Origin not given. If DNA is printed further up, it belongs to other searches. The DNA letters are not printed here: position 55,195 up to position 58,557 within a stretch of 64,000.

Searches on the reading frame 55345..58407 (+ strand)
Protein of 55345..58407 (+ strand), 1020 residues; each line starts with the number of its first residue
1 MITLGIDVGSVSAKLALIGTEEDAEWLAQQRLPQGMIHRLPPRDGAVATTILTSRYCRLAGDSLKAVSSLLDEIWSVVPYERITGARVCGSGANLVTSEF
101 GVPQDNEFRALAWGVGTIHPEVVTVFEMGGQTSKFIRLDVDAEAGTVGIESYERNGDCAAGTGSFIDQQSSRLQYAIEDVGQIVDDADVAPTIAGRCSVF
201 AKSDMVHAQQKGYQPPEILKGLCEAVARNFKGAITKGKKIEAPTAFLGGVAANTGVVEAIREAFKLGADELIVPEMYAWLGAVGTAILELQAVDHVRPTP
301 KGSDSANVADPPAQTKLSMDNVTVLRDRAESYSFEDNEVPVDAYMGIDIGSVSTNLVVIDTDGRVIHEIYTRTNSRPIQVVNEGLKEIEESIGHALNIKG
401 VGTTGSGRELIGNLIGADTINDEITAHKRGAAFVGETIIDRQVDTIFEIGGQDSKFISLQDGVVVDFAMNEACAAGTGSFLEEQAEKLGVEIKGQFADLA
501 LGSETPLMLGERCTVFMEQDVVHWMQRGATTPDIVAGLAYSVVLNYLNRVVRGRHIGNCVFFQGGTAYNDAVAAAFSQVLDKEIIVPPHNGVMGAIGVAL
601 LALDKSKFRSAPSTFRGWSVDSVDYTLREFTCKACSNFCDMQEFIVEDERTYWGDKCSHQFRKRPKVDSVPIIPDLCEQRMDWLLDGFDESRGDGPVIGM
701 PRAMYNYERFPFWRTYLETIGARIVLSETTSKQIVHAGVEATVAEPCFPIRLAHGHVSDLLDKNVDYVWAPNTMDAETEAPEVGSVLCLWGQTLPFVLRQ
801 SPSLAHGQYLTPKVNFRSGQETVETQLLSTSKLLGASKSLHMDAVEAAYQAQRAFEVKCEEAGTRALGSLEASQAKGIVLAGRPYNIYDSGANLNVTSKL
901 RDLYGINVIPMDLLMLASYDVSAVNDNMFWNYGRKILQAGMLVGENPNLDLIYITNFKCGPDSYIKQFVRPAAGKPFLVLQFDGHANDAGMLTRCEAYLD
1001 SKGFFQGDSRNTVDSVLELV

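Call 27: search_protein_families(library=pfam, proteins=[window:55345-58407:+], max_evalue=0.001)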
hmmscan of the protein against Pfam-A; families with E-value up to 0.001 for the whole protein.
window:55345-58407:+ (1020 aa): 2 families
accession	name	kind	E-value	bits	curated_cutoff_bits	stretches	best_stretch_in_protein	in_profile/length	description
PF01869.26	BcrAD_BadFG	-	6.3e-66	223.1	31.5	2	346-602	2-271/271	BadF/BadG/BcrA/BcrD ATPase family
PF09989.15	DUF2229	-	8.8e-51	173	29.4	1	698-913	2-217/218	CoA enzyme activase uncharacterised domain (DUF2229)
